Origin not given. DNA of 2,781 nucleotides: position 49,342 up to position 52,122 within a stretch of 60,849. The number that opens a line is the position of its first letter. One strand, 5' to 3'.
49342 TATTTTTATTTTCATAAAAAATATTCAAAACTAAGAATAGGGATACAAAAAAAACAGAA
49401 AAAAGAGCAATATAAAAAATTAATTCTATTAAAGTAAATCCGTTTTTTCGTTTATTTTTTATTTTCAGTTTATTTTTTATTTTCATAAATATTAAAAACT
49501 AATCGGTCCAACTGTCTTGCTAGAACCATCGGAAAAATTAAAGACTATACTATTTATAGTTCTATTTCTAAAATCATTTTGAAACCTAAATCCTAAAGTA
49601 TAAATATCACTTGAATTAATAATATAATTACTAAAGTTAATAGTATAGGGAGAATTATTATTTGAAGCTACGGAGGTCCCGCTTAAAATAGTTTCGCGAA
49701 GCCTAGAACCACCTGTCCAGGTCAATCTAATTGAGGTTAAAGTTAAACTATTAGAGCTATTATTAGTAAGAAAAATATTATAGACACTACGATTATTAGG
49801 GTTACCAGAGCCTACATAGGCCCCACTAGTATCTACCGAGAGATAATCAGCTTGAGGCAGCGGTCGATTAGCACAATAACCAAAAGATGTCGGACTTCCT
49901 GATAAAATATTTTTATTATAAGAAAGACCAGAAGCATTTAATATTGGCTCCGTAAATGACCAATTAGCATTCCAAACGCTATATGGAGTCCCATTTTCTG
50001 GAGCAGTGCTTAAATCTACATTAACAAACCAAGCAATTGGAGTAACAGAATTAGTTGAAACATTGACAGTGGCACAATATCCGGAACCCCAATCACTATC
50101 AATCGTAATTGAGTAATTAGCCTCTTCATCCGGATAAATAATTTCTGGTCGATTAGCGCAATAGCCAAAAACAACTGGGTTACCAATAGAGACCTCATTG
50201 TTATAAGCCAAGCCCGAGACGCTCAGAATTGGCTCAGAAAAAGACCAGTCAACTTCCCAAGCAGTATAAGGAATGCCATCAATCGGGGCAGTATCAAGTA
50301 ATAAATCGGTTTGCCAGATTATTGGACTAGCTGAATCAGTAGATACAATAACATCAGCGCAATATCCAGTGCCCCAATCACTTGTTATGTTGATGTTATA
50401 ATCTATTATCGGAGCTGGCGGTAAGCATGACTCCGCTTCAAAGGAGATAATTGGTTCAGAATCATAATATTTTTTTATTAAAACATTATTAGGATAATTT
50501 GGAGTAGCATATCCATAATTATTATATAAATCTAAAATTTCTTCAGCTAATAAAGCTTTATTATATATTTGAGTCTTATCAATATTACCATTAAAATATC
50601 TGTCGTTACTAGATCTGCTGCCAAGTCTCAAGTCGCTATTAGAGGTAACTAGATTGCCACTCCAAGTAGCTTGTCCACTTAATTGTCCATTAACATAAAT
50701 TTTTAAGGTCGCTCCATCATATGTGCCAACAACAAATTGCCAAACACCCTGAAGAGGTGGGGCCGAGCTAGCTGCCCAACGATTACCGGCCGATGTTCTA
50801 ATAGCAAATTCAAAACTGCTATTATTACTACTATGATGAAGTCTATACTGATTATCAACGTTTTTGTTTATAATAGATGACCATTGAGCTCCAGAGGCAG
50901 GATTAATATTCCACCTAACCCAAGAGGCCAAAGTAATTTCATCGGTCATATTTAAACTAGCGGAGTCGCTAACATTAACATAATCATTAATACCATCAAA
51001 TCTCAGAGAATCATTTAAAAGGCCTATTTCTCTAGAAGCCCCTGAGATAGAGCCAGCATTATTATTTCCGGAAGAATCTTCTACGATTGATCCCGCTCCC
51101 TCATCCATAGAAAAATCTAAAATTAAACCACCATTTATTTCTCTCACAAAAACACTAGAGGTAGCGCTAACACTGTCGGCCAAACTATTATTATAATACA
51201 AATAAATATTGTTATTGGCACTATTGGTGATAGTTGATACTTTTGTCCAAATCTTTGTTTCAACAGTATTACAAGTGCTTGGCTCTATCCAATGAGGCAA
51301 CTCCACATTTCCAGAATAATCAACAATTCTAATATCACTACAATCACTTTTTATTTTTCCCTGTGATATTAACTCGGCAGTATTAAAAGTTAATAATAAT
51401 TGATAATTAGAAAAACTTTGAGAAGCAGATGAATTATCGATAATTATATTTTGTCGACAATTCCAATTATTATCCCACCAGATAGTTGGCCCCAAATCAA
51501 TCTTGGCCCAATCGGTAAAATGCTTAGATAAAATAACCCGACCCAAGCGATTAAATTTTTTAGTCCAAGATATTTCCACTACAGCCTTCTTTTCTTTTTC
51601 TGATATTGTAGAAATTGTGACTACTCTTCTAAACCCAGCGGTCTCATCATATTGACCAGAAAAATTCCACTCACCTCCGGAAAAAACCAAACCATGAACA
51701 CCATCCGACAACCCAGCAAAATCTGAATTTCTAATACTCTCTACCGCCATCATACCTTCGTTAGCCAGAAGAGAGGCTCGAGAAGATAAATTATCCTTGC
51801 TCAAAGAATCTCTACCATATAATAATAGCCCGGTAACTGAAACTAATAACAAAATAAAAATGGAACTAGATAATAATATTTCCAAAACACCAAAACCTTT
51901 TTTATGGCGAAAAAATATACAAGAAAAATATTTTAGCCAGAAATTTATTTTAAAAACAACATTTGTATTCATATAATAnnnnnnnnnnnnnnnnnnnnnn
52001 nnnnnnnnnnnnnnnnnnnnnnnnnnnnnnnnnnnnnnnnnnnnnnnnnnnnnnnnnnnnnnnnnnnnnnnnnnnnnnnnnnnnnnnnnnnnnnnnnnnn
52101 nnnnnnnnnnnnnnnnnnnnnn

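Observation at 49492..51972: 826-aa pseudopilin carrying DUF2341-like, LamG-like and two tandem CBM2-like modules: a candidate carbohydrate-binding pilus tip adhesin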

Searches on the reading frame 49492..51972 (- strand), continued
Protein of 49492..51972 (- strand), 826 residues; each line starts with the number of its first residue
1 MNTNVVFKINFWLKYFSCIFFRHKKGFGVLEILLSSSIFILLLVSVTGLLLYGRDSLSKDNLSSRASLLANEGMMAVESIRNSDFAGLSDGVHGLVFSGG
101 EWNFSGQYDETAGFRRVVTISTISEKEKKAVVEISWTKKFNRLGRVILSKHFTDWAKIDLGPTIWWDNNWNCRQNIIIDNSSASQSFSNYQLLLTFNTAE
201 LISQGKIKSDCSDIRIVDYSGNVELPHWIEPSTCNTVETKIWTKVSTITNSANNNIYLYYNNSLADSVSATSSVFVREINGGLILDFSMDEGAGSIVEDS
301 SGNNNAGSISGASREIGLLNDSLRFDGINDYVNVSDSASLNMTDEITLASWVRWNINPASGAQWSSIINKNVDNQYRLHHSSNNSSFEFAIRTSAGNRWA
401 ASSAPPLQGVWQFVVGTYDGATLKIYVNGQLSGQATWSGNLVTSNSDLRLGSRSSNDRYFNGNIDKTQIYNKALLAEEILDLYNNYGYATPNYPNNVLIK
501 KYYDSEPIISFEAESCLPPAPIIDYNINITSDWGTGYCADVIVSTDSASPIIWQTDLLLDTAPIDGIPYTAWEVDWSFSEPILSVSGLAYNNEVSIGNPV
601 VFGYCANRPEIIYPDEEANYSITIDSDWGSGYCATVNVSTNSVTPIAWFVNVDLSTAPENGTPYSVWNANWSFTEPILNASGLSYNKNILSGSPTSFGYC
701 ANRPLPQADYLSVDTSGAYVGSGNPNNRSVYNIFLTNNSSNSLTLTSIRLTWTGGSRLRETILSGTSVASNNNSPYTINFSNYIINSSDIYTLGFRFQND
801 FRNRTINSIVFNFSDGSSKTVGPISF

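Call 56: search_protein_families(library=pfam, proteins=[P0017, P0019, P0023, P0020, P0025, P0030, P0022, P0036, P0013, P0018], max_evalue=0.01)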
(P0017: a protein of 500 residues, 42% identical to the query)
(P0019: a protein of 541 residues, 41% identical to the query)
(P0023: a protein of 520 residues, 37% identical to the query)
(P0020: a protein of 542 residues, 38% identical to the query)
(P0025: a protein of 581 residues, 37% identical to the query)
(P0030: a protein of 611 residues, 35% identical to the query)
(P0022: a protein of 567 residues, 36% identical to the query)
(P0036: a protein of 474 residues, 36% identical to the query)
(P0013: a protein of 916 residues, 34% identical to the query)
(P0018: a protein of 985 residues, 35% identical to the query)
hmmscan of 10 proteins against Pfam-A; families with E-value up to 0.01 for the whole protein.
P0017 (500 aa): 3 families
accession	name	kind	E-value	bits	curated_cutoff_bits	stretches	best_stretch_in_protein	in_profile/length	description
PF10102.14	DUF2341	-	5e-25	88.2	23.4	1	110-178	1-68/84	Domain of unknown function (DUF2341)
PF13385.13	Laminin_G_3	-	2.4e-23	83.4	27.6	1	225-379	1-150/151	Concanavalin A-like lectin/glucanases superfamily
PF07953.20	Toxin_R_bind_N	-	1e-09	38.8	23.8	1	195-347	4-167/191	Clostridium neurotoxin, N-terminal receptor binding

P0019 (541 aa): 4 families
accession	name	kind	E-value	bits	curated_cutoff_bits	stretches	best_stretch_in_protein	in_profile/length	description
PF13385.13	Laminin_G_3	-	5.3e-30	105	27.6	1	240-403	1-150/151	Concanavalin A-like lectin/glucanases superfamily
PF10102.14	DUF2341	-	8.5e-21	74.6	23.4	1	114-186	1-73/84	Domain of unknown function (DUF2341)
PF22925.3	TS_C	-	0.0027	17.8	27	0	329-400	127-201/202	Trans-sialidase, C-terminal domain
PF02210.31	Laminin_G_2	-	0.0096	16.8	22.9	0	331-394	52-124/126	Laminin G domain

P0023 (520 aa): 2 families
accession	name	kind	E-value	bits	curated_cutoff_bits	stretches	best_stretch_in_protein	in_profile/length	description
PF10102.14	DUF2341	-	4.1e-24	85.3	23.4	1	117-184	1-67/84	Domain of unknown function (DUF2341)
PF13385.13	Laminin_G_3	-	1e-13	52.2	27.6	1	247-400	1-151/151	Concanavalin A-like lectin/glucanases superfamily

P0020 (542 aa): 2 families
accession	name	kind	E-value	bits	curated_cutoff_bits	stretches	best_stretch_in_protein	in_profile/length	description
PF13385.13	Laminin_G_3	-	2.4e-34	119.1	27.6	1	237-391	1-151/151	Concanavalin A-like lectin/glucanases superfamily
PF02973.23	Sialidase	-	0.0053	16.7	26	0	334-396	119-187/189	Sialidase, N-terminal domain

P0025 (581 aa): 2 families
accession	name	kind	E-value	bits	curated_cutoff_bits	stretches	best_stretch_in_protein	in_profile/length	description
PF10102.14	DUF2341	-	5.2e-22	78.5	23.4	1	194-259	1-66/84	Domain of unknown function (DUF2341)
PF13385.13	Laminin_G_3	-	2.9e-21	76.6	27.6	1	309-462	1-151/151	Concanavalin A-like lectin/glucanases superfamily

P0030 (611 aa): 4 families
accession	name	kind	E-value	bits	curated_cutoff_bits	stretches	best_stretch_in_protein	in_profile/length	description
PF13385.13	Laminin_G_3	-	1.4e-32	113.4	27.6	1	195-348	1-151/151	Concanavalin A-like lectin/glucanases superfamily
PF10102.14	DUF2341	-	6.3e-19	68.7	23.4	1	78-144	1-67/84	Domain of unknown function (DUF2341)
PF02973.23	Sialidase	-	0.00014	21.9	26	1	277-348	109-182/189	Sialidase, N-terminal domain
PF00354.24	Pentaxin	-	0.00017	21.8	25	1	253-353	67-169/194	Pentaxin family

P0022 (567 aa): 5 families
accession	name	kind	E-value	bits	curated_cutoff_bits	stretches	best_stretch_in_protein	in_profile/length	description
PF13385.13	Laminin_G_3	-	1.7e-27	96.8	27.6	1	191-344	1-151/151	Concanavalin A-like lectin/glucanases superfamily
PF10102.14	DUF2341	-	2.7e-18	66.6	23.4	1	67-139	1-73/84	Domain of unknown function (DUF2341)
PF02210.31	Laminin_G_2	-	1.6e-05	25.8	22.9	1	264-334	45-124/126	Laminin G domain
PF00054.30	Laminin_G_1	-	0.0015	19.2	24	1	264-324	45-116/131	Laminin G domain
PF02973.23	Sialidase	-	0.0024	17.8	26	0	310-344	145-182/189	Sialidase, N-terminal domain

P0036 (474 aa): 2 families
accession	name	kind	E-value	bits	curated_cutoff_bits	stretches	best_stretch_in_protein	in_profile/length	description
PF10102.14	DUF2341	-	1.5e-19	70.6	23.4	1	53-118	1-66/84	Domain of unknown function (DUF2341)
PF13385.13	Laminin_G_3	-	6.5e-19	69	27.6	1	168-314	1-151/151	Concanavalin A-like lectin/glucanases superfamily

P0013 (916 aa): 4 families
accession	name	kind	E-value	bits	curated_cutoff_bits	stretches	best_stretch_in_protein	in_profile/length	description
PF13385.13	Laminin_G_3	-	1.6e-41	142.4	27.6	2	363-513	3-151/151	Concanavalin A-like lectin/glucanases superfamily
PF10102.14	DUF2341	-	9.4e-30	103.4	23.4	2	610-665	2-57/84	Domain of unknown function (DUF2341)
PF07963.17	N_methyl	-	3.3e-05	23.7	21.2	1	15-38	3-26/27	Prokaryotic N-terminal methylation motif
PF02210.31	Laminin_G_2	-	0.00041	21.3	22.9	0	793-848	42-99/126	Laminin G domain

P0018 (985 aa): 3 families
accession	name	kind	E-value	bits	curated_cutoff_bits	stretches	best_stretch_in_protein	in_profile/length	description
PF13385.13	Laminin_G_3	-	2.3e-35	122.4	27.6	2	417-548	12-150/151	Concanavalin A-like lectin/glucanases superfamily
PF10102.14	DUF2341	-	2.9e-28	98.6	23.4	2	613-687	1-73/84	Domain of unknown function (DUF2341)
PF21311.3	Phage_RBD_prop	-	0.0013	18.8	23.7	0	288-339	180-230/255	Phage 5-bladed beta propeller receptor binding platform domain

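Call 64: find_encoding_contigs(protein=window:49492-51972:-, flank=1000, max_places=4)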
Protein window:49492-51972:- (826 aa): 5 contigs read that carry it; 1 place shown.
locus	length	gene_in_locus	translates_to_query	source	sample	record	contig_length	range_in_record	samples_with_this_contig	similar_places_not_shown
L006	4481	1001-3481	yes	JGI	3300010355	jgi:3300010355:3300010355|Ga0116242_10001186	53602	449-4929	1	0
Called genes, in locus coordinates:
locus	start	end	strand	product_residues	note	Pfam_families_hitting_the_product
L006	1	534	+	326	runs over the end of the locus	?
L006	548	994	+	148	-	-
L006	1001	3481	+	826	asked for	PF10102:DUF2341, PF13385:Laminin_G_3, PF00553:CBM_2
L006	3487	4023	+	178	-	PF07963:N_methyl (weak)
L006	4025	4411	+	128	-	-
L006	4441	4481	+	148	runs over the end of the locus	-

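Call 65: find_encoding_contigs(protein=P0004, flank=6000, max_places=1)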
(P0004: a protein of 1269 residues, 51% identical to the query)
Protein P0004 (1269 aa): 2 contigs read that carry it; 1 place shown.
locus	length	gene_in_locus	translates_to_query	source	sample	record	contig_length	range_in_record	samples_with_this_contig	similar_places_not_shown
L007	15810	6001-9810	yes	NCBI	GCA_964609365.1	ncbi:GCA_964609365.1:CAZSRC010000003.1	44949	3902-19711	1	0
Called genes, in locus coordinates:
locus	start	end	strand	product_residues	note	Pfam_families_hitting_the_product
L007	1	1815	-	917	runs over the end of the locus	PF02739:5_3_exonuc_N, PF01367:5_3_exonuc, PF01612:DNA_pol_A_exo1, PF22619:DNA_polI_exo1, PF00476:DNA_pol_A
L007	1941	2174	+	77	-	-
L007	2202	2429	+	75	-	-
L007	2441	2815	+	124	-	PF00072:Response_reg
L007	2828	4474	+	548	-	PF00437:T2SSE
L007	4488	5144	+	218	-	PF00482:T2SSF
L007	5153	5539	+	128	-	PF00482:T2SSF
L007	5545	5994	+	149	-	PF07963:N_methyl (weak)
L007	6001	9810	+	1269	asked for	PF10102:DUF2341, PF25210:Kelch_FKB95 (faint), PF13385:Laminin_G_3, PF10102:DUF2341, PF13385:Laminin_G_3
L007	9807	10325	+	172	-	-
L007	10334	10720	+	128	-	-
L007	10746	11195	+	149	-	-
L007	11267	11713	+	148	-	-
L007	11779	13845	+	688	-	PF03717:PBP_dimer, PF00905:Transpeptidase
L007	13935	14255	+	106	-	PF18908:DUF5663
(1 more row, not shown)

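Call 66: find_encoding_contigs(protein=P0008, flank=6000, max_places=1)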
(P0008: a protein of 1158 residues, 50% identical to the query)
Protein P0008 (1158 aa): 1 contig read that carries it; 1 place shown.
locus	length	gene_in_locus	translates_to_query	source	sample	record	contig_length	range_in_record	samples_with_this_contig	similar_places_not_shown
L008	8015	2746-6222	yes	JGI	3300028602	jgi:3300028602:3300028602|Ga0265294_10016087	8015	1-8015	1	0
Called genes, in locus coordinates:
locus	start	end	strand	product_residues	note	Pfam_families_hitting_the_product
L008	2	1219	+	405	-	?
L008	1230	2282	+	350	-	PF00482:T2SSF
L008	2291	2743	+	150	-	-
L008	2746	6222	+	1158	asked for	PF13385:Laminin_G_3, PF02973:Sialidase (faint), PF13385:Laminin_G_3, PF00553:CBM_2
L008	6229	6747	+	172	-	-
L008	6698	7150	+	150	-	-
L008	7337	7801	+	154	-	PF07963:N_methyl (weak)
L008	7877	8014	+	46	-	?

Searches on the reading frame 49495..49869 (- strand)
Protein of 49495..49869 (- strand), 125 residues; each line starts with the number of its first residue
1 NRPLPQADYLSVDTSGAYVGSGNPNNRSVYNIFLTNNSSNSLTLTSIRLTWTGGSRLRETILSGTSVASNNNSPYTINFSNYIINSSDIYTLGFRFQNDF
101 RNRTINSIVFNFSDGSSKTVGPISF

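Call 27: search_protein_representatives(protein=window:49495-49869:-)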
Query: 125 residues. Proteins with E-value up to 0.001 (for the whole library): 51; up to 1e-10: 13; up to 1e-30: 1. The best 51 are listed.
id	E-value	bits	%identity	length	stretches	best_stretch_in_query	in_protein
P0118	1.1e-50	187.2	78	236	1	6-125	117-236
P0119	2.1e-24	102.5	55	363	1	1-124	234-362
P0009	5.2e-21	91.6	44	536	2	5-124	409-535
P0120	9.8e-21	90.7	31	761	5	3-119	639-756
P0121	4.3e-14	69.2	33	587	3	5-124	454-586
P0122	5.0e-14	69.0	33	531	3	6-120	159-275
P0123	1.0e-12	64.8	36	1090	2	6-119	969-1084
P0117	1.2e-12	64.6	43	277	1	3-123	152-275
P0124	1.3e-12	64.4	28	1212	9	12-92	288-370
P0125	2.5e-12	63.5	36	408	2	1-125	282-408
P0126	7.2e-12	62.1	30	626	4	6-121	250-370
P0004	2.0e-11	60.6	50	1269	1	6-124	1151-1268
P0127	7.4e-11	58.8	31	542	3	10-123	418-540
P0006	1.5e-10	57.9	40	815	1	3-123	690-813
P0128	1.5e-10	57.8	29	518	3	6-119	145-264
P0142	2.0e-05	41.3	37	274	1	6-124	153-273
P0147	1.1e-04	38.9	33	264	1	10-122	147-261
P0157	6.6e-04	36.4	34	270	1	7-123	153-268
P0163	9.3e-04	35.9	34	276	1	6-124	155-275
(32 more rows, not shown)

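Call 31: search_protein_families(library=pfam, proteins=[P0142, P0147, P0157, P0163, P0125, P0119, P0120, P0124], max_evalue=0.01)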
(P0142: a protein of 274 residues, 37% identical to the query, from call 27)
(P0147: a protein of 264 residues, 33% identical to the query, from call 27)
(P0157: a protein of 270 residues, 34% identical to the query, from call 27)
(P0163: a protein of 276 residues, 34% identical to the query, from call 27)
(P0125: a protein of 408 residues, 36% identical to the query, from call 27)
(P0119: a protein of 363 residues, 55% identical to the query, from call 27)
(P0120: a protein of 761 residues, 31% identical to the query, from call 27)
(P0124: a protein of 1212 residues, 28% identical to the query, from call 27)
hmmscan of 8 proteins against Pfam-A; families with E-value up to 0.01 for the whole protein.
P0142 (274 aa): 1 family
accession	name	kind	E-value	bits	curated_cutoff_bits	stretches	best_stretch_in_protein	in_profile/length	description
PF07963.17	N_methyl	-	0.003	17.5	21.2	1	12-33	4-25/27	Prokaryotic N-terminal methylation motif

P0147 (264 aa): 1 family
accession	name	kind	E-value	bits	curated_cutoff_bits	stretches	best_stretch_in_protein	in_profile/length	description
PF07963.17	N_methyl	-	1.3e-05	25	21.2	1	4-27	2-25/27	Prokaryotic N-terminal methylation motif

P0157 (270 aa): 1 family
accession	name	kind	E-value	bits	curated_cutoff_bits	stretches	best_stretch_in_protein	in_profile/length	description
PF07963.17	N_methyl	-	0.0004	20.3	21.2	1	10-32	4-26/27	Prokaryotic N-terminal methylation motif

P0163 (276 aa): 1 family
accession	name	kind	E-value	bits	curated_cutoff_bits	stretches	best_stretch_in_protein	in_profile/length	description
PF07963.17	N_methyl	-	0.0072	16.3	21.2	1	18-40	5-27/27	Prokaryotic N-terminal methylation motif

P0125 (408 aa): 1 family
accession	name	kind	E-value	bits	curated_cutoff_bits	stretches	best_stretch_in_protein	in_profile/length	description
PF20594.3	DUF6794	-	0.0042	17.5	27.1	0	61-108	16-63/83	Domain of unknown function (DUF6794)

P0119 (363 aa): 0 families

P0120 (761 aa): 0 families

P0124 (1212 aa): 10 families
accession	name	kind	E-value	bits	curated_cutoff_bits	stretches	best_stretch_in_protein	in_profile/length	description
PF15780.11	ASH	-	2.8e-24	85.6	27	0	995-1074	6-86/98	Abnormal spindle-like microcephaly-assoc'd, ASPM-SPD-2-Hydin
PF16640.11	Big_3_5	-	5.6e-21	75.4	35.5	1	1106-1190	1-86/88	Bacterial Ig-like domain (group 3)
PF22073.2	Cep192_D4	-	3.7e-16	59.7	35.5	0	999-1097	7-111/112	Cep192 domain 4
PF24798.1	Ig-CFAP74_4th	-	1.2e-05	25.9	28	0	567-589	2-24/95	CFAP74 forth Ig-like domain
PF12371.14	TMEM131_like_N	-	2e-05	25.1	28.8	0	674-697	3-26/84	Transmembrane protein 131-like N-terminal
PF00801.26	PKD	-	0.00027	21.3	23.5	1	1104-1175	2-66/80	PKD domain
PF25248.1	Ig_CFAP65_8th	-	0.002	18.3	25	0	565-589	5-29/128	CFAP65, eight Ig-like domain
PF07087.16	DUF1353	-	0.0031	17.5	22.5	0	367-384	12-29/91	Protein of unknown function (DUF1353)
PF20300.4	prok_STING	-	0.0035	17.8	27.1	0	333-378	40-84/137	Prokaryotic STING domain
PF18079.6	AglB_L1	-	0.0069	16.9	23.6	0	114-150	40-70/87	Archaeal glycosylation protein B long peripheral domain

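Call 37: find_encoding_contigs(protein=P0119, flank=7000, max_places=2)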
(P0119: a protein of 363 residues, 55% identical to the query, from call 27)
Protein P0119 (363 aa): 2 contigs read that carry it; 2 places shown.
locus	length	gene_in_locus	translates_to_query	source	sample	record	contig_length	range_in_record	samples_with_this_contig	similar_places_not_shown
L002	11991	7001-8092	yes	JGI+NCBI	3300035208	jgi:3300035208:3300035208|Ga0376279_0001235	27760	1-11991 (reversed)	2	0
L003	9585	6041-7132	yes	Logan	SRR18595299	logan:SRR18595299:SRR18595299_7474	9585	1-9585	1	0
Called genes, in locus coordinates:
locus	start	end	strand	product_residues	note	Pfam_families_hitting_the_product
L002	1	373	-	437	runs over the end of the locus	PF21799:MurD-like_N, PF08245:Mur_ligase_M, PF02875:Mur_ligase_C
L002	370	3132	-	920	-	PF02739:5_3_exonuc_N, PF01367:5_3_exonuc, PF01612:DNA_pol_A_exo1, PF22619:DNA_polI_exo1, PF00476:DNA_pol_A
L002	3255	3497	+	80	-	-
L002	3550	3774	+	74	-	-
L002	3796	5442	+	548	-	PF00437:T2SSE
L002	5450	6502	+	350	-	PF00482:T2SSF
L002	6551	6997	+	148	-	-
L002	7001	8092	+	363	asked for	-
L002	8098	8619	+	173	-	-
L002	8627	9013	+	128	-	-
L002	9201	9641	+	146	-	-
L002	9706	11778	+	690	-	PF03717:PBP_dimer, PF00905:Transpeptidase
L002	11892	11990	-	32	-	?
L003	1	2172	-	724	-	?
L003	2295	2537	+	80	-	-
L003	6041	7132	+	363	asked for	-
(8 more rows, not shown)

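Call 70: search_solved_structures(query=A5, max_evalue=10, show_alignments=1)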
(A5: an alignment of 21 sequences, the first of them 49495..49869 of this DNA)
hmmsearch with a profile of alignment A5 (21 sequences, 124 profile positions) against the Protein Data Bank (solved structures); distinct sequences matched with E-value up to 10: 1.
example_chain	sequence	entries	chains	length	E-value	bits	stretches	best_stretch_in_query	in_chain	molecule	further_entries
2mjd_A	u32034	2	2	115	1.4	12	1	102-120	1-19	Adrenodoxin homolog, mitochondrial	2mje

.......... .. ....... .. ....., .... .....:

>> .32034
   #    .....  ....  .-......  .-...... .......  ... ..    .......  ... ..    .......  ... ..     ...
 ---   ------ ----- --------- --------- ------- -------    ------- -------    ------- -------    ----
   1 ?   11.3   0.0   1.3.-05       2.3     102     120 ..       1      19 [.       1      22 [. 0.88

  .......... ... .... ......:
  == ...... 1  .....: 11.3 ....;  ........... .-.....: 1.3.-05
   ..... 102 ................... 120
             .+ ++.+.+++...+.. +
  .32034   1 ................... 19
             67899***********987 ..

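Call 71: search_protein_families(library=pfam, alignment_id=A5, max_evalue=1)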
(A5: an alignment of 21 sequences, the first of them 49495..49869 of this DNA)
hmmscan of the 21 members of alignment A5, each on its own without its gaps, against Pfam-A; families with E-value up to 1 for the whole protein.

A. member 1, window:49495-49869:- (125 aa): 1 family
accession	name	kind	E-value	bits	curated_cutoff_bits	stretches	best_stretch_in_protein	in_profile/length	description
PF01917.21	Arch_flagellin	-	0.056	14.2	29.5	1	12-119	51-159/162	Archaebacterial flagellin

B. families by the number of members that match (of 21 scanned): 17 families
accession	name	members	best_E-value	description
PF01917.21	Arch_flagellin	2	0.056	Archaebacterial flagellin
PF00114.24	Pilin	1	0.032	Pilin (bacterial filament)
PF03775.22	MinC_C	1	0.042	Septum formation inhibitor MinC, C-terminal domain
PF05902.18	4_1_CTD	1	0.064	4.1 protein C-terminal domain (CTD)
PF06206.17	CpeT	1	0.076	CpeT/CpcT family (DUF1001)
PF01423.28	LSM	1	0.081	LSM domain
PF22544.2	HYDIN_VesB_CFA65-like_Ig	1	0.084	HYDIN/CFA65/VesB-like, Ig-like domain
PF08329.16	ChitinaseA_N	1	0.087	Chitinase A, N-terminal domain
PF13116.12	YhdP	1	0.09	YhdP protein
PF01357.27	Expansin_C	1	0.091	Expansin C-terminal domain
PF15534.11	Ntox35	1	0.092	Bacterial toxin 35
PF21130.3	YgfZ_barrel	1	0.093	YgfZ, beta-barrel domain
PF04385.20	FAINT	1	0.12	Domain of unknown function, DUF529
PF06632.17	XRCC4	1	0.18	XRCC4 N-terminal domain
PF13410.11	GST_C_2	1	0.19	Glutathione S-transferase, C-terminal domain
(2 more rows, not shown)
